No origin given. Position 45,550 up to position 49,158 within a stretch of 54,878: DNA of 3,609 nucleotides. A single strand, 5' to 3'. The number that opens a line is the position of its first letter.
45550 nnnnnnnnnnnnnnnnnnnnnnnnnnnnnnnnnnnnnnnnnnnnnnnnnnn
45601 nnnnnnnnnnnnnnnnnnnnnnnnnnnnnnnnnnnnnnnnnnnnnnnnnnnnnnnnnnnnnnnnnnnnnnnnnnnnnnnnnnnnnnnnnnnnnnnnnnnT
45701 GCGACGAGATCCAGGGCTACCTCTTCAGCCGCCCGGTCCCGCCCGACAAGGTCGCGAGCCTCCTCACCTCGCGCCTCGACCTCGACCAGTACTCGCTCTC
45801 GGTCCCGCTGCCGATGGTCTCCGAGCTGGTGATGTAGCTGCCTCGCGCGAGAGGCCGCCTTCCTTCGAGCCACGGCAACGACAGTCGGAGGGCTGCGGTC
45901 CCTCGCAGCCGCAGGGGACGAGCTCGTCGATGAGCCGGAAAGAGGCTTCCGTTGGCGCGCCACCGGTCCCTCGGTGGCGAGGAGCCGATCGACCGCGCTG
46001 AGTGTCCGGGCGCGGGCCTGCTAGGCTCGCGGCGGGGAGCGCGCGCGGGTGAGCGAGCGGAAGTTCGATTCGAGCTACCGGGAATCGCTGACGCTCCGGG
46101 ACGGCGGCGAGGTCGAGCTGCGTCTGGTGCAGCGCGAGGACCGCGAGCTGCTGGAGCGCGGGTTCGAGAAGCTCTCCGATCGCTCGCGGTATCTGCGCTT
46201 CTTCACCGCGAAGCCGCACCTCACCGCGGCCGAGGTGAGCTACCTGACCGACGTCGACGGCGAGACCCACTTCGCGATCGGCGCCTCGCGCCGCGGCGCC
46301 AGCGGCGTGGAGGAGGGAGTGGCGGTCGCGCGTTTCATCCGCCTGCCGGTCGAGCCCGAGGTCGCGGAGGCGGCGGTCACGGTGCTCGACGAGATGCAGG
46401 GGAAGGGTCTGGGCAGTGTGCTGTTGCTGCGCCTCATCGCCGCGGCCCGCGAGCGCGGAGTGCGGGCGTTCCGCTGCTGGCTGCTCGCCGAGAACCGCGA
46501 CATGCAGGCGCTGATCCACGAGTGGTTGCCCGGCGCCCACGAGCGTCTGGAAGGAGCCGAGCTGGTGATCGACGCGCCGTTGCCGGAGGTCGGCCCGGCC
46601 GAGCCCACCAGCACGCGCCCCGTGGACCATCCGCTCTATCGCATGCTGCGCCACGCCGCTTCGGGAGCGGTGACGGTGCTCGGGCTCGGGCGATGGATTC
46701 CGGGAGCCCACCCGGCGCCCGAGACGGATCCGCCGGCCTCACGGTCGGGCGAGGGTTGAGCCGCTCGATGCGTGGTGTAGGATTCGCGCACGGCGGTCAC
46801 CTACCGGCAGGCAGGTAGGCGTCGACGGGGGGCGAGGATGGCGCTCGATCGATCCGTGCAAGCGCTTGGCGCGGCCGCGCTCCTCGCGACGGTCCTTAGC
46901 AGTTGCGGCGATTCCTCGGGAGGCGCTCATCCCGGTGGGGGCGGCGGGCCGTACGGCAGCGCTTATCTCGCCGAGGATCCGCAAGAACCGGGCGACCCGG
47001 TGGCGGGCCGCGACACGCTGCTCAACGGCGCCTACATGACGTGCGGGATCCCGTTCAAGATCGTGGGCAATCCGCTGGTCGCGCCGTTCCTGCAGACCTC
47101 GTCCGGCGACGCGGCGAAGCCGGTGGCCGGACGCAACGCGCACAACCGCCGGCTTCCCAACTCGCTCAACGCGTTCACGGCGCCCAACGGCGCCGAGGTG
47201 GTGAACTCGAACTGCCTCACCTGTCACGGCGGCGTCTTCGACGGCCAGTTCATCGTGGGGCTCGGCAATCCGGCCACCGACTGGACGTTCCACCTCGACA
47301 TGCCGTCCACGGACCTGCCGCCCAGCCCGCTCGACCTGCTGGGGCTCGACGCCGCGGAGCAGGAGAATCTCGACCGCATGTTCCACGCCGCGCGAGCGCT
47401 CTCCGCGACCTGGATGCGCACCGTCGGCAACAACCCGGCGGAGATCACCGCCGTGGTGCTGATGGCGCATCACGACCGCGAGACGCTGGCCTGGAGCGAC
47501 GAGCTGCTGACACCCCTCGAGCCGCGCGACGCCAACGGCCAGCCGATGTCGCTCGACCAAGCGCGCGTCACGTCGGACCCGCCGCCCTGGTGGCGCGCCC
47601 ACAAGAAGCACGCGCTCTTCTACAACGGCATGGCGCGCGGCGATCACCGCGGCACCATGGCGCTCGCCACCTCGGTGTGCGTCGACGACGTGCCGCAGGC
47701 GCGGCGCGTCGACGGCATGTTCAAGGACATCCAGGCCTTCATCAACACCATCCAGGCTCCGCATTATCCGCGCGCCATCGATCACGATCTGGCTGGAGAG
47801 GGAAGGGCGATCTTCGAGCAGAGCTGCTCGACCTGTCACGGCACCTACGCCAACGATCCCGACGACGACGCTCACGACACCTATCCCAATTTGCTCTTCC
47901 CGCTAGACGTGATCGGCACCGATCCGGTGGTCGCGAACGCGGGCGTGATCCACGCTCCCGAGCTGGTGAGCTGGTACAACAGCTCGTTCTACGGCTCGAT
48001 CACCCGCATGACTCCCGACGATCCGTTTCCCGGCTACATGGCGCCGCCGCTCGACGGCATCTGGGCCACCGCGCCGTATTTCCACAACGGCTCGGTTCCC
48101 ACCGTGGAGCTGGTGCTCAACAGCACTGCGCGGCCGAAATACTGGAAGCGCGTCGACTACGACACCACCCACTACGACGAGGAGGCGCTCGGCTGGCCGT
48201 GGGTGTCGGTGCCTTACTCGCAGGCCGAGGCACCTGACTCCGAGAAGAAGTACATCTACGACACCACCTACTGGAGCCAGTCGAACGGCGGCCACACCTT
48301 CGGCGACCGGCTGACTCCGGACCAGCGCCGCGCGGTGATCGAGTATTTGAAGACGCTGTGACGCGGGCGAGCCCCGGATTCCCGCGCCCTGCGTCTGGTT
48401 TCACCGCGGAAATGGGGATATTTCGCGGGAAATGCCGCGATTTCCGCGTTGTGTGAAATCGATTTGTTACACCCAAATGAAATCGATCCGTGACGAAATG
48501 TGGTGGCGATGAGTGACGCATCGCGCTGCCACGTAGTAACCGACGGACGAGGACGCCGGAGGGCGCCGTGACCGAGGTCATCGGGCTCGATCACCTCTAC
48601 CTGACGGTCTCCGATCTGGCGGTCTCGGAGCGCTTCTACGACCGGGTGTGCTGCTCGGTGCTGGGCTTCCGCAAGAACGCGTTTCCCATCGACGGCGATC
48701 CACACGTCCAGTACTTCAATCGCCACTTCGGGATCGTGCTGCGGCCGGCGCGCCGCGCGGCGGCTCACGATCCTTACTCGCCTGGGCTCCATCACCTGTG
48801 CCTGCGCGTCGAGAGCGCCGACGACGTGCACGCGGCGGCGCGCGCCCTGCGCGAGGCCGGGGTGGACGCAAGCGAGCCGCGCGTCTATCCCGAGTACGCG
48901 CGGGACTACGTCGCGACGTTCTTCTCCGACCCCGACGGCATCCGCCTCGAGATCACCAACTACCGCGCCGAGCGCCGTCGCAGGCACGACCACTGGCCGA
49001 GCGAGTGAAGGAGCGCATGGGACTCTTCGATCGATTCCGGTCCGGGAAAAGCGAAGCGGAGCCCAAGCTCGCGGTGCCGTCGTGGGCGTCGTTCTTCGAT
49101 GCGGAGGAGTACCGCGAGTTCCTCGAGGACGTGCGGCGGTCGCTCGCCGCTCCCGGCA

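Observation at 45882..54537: Family of seven hairpins with invariant GTCCCT loop and covarying GC stems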

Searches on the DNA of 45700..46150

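Call 7: search_rna_families(source=window, start=45700, end=46150, threshold=evalue, max_evalue=10)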
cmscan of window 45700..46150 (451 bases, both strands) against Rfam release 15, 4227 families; matches with E-value up to 10: 3.
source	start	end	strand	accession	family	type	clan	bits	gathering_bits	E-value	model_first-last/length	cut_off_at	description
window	45700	45843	-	RF00224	IRES_FGF2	Cis-reg; IRES;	-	17.4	35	0.13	1-414/498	3'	FGF-2 internal ribosome entry site (IRES)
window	45824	45871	+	RF00285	snoZ6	Gene; snRNA; snoRNA; CD-box;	-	14.1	35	2.8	1-91/91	no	Z6 small nucleolar RNA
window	45804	45854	+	RF01276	sR53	Gene; snRNA; snoRNA; CD-box;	-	13.5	49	1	1-60/60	no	Small nucleolar RNA sR53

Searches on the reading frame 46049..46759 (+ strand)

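Call 10: search_protein_families(library=pfam, proteins=[window:46049-46759:+])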
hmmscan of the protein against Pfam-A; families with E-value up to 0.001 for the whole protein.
window:46049-46759:+ (236 aa): 2 families
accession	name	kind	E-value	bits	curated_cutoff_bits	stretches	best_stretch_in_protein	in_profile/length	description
PF00583.31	Acetyltransf_1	-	4.3e-07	30.6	20.7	1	90-156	44-111/116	Acetyltransferase (GNAT) family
PF13508.13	Acetyltransf_7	-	0.00069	20.4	27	0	95-145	16-67/84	Acetyltransferase (GNAT) domain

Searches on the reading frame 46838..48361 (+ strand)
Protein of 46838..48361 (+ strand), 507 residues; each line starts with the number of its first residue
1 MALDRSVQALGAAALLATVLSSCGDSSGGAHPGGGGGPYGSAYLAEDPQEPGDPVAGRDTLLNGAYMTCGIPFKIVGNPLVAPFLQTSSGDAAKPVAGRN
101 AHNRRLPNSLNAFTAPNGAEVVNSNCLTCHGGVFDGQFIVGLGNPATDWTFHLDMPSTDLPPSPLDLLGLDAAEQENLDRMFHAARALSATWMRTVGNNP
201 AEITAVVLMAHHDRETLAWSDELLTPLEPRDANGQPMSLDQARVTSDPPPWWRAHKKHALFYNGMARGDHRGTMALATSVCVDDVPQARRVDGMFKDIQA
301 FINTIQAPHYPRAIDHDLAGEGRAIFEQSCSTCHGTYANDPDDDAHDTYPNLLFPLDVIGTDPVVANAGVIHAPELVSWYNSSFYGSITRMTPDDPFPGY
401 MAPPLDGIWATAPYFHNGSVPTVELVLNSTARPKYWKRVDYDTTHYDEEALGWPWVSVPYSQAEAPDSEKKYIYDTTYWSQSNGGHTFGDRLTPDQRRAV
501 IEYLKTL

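Call 10: search_protein_families(library=pfam, proteins=[window:46838-48361:+])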
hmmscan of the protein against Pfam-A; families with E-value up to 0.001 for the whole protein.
window:46838-48361:+ (507 aa): 3 families
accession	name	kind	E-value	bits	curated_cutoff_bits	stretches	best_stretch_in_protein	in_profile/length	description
PF21419.2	RoxA-like_Cyt-c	-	1.2e-23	82.8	26.7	1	399-437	1-39/39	RoxA-like, cytochrome c-like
PF13442.11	Cytochrome_CBB3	-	6e-10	39.8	27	0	320-341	4-25/68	Cytochrome C oxidase, cbb3-type, subunit III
PF00034.26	Cytochrom_C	-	3.4e-09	38.3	21.3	0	321-340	3-22/90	Cytochrome c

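Call 11: find_encoding_contigs(protein=window:46838-48361:+, flank=10000, max_places=10)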
Protein window:46838-48361:+ (507 aa): 1 contig read that carries it; 1 place shown.
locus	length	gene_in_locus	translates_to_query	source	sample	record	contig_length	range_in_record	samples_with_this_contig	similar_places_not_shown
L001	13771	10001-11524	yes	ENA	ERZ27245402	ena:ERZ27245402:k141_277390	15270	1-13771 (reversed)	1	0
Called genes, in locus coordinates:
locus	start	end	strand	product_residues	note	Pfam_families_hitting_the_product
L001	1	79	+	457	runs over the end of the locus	PF00232:Glyco_hydro_1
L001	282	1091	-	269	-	PF13490:zf-HC2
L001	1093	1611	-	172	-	PF04542:Sigma70_r2, PF08281:Sigma70_r4_2, PF04545:Sigma70_r4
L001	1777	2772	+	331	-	PF00149:Metallophos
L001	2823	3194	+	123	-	PF13473:Cupredoxin_1, PF00116:COX2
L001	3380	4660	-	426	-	PF09995:MPAB_Lcp_cat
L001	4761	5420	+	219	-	PF00571:CBS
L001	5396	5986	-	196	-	PF04307:YdjM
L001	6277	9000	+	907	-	PF00672:HAMP, PF00990:GGDEF, PF00563:EAL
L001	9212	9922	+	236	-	PF00583:Acetyltransf_1 (weak)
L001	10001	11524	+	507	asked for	PF00034:Cytochrom_C (faint), PF13442:Cytochrome_CBB3 (faint), PF21419:RoxA-like_Cyt-c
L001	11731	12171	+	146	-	PF00903:Glyoxalase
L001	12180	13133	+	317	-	-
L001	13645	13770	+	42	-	?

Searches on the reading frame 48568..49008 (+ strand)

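Call 10: search_protein_families(library=pfam, proteins=[window:48568-49008:+])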
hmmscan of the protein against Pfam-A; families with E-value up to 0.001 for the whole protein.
window:48568-49008:+ (146 aa): 3 families
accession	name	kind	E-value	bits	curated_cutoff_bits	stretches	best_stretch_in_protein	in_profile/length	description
PF00903.31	Glyoxalase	-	2.7e-12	47.5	20.6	1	6-129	1-121/121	Glyoxalase/Bleomycin resistance protein/Dioxygenase superfamily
PF13669.12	Glyoxalase_4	-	9.8e-05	23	27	1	48-103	41-96/109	Glyoxalase/Bleomycin resistance protein/Dioxygenase superfamily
PF13468.12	Glyoxalase_3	-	0.00075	20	25.1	0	69-112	73-113/176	Glyoxalase-like domain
